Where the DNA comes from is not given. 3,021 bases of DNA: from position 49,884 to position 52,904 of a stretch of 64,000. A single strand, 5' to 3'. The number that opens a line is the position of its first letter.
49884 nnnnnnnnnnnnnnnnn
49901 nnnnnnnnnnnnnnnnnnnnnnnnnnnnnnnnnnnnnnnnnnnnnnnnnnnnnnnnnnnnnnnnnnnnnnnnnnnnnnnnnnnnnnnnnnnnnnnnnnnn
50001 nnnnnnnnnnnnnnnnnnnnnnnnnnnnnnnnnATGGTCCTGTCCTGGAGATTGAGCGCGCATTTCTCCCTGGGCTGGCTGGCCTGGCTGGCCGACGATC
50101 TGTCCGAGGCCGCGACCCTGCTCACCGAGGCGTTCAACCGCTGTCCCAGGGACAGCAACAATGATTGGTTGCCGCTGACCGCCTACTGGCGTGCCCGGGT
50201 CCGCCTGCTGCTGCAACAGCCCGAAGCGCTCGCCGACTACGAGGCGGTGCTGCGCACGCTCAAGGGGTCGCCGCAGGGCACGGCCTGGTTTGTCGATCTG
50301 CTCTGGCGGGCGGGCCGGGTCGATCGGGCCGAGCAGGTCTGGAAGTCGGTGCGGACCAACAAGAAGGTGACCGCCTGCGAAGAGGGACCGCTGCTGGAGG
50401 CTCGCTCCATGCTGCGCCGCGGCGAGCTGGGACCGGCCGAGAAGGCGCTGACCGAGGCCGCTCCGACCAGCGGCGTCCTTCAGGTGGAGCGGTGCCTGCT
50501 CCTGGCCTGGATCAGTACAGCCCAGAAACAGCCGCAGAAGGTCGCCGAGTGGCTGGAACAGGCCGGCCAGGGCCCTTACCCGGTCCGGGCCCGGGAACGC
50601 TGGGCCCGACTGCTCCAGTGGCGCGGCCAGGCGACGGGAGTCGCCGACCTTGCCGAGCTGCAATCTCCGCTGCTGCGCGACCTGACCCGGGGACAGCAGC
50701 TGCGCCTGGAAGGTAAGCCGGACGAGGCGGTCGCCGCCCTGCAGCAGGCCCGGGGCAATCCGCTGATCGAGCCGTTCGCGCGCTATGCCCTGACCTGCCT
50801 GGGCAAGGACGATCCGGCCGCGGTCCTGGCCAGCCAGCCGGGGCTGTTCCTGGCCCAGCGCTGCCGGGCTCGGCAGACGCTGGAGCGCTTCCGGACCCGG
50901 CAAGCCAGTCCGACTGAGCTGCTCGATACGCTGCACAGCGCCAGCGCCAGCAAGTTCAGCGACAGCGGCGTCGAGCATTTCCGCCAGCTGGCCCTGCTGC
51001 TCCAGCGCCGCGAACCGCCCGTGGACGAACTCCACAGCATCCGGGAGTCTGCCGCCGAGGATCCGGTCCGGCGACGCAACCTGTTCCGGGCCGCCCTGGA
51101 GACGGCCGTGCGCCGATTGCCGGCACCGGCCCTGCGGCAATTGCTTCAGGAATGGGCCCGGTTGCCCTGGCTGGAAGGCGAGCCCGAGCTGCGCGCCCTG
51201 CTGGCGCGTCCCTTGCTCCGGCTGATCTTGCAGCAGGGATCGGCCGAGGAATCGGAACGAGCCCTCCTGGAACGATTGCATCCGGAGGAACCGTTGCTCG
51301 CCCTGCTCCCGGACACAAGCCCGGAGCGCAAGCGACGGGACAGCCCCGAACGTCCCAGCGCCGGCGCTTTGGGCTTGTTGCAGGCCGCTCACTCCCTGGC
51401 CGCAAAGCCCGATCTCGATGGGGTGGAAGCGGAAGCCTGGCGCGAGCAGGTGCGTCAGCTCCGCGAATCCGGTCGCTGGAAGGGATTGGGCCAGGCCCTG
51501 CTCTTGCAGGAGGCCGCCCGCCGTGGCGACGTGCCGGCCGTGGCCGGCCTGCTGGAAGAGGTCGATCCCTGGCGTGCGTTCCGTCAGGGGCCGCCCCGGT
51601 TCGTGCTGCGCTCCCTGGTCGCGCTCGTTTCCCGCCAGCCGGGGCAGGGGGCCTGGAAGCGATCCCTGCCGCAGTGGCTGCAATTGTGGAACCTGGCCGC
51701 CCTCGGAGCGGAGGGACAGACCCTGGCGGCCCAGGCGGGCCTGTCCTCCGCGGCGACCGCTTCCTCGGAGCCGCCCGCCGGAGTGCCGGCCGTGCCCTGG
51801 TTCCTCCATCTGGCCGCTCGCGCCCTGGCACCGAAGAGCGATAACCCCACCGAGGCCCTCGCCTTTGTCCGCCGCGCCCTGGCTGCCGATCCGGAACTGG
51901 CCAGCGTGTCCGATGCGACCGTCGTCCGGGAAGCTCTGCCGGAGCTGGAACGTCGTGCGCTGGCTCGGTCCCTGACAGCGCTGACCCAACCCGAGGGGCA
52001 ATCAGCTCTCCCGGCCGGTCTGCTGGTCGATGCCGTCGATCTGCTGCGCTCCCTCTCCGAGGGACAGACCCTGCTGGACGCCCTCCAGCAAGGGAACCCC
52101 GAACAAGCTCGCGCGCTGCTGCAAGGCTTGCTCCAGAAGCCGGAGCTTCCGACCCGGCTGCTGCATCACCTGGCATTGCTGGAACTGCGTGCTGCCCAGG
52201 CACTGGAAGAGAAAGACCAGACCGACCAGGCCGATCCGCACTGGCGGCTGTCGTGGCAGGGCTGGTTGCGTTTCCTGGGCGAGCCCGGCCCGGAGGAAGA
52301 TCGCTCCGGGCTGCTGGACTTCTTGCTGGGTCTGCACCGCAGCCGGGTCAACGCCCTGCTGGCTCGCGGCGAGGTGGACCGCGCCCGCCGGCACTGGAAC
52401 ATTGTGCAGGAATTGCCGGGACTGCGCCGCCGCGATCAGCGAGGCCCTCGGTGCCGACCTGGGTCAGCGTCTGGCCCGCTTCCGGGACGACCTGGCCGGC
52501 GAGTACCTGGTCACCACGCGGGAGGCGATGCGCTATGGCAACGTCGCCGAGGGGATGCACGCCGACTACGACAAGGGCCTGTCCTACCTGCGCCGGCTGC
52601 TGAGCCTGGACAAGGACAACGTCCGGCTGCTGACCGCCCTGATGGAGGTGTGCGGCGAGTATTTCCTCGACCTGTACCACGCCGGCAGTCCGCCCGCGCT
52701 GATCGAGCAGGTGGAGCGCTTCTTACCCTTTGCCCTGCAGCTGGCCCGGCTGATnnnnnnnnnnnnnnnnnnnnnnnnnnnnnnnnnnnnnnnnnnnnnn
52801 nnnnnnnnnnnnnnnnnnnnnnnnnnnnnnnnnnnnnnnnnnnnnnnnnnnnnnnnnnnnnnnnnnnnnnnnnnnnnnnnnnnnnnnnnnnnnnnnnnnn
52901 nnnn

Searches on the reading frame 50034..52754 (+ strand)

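Call 27: search_protein_families(library=pfam, proteins=[window:50034-52754:+], max_evalue=0.001)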
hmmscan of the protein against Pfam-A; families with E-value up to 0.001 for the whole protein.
window:50034-52754:+ (907 aa): 3 families
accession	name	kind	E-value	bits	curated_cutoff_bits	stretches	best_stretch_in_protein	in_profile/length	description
PF07719.23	TPR_2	-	5.7e-07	29.6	27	0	9-39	3-33/34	Tetratricopeptide repeat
PF14559.12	TPR_19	-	0.00025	21.7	25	0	64-102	9-47/68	Tetratricopeptide repeat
PF13428.12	TPR_14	-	0.00062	20.6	23.5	0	684-714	12-42/44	Tetratricopeptide repeat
